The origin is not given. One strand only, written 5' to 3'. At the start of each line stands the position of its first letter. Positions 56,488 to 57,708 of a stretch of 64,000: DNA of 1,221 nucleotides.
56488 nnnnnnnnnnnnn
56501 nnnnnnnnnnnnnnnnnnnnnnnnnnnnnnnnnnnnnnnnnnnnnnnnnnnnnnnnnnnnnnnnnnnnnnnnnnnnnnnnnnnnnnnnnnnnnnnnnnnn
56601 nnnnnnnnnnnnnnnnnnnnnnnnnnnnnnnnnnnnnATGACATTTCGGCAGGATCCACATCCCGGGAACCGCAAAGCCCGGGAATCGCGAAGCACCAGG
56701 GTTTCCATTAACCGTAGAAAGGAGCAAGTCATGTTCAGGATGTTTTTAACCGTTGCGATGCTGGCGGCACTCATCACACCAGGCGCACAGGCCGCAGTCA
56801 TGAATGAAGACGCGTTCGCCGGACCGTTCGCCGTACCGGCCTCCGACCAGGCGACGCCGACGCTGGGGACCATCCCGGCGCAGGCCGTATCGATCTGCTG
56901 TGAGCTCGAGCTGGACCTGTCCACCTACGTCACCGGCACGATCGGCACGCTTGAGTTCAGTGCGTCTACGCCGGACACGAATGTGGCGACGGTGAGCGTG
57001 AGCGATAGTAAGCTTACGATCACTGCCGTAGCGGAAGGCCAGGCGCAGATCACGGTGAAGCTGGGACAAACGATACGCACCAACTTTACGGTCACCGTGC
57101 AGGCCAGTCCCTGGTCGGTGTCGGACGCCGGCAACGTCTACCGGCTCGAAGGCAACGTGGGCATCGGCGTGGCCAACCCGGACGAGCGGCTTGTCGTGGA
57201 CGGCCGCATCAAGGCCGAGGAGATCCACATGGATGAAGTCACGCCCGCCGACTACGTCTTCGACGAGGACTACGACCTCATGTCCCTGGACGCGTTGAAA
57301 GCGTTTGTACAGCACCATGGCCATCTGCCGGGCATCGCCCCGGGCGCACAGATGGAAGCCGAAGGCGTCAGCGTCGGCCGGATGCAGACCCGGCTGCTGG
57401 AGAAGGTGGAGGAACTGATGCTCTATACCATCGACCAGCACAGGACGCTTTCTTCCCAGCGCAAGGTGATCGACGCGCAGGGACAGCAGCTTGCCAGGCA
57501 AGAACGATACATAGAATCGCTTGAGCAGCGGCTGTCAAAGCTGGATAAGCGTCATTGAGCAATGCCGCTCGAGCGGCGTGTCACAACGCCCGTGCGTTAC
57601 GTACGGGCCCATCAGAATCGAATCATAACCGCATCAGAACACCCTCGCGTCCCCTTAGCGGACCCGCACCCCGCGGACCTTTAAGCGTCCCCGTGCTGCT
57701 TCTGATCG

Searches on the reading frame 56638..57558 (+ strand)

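Call 10: search_protein_families(library=pfam, proteins=[window:56638-57558:+], max_evalue=0.01)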
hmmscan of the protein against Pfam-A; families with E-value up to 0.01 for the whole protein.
window:56638-57558:+ (306 aa): 1 family
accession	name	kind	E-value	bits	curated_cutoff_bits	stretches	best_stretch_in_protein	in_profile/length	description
PF02368.24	Big_2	-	0.00024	21.4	22.8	1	106-144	35-70/79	Bacterial Ig-like domain (group 2)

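Call 11: search_protein_families(library=phrogs, proteins=[window:56638-57558:+], max_evalue=0.01)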
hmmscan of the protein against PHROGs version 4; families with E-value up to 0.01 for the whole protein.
window:56638-57558:+ (306 aa): 3 families
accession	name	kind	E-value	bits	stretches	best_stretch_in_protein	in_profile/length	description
phrog_37900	-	unknown function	6e-05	22.7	1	103-152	310-357/633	-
phrog_215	-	head and packaging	0.00022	21.5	1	107-161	257-310/491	structural protein with Ig domain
phrog_41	-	tail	0.00026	21.7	1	107-156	194-244/245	major tail protein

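Call 45: search_protein_families(library=pfam, proteins=[window:56638-57558:+], max_evalue=0.01)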
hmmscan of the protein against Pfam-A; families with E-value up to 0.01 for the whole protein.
window:56638-57558:+ (306 aa): 1 family
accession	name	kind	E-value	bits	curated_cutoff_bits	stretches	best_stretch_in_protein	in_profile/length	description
PF02368.24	Big_2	-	0.00024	21.4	22.8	1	106-144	35-70/79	Bacterial Ig-like domain (group 2)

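Call 47: search_protein_families(library=ncbifam, proteins=[window:56638-57558:+], max_evalue=1)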
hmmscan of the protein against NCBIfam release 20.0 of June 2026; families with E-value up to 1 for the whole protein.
window:56638-57558:+ (306 aa): 2 families
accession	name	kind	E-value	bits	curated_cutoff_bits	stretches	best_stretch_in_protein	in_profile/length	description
NF001962.0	PRK00736.1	equivalog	0.053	13.3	72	1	270-305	14-49/69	hypothetical protein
NF033885.1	conj_TraP_IncI1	equivalog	0.08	12.7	135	1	247-305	78-136/217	conjugal transfer protein TraP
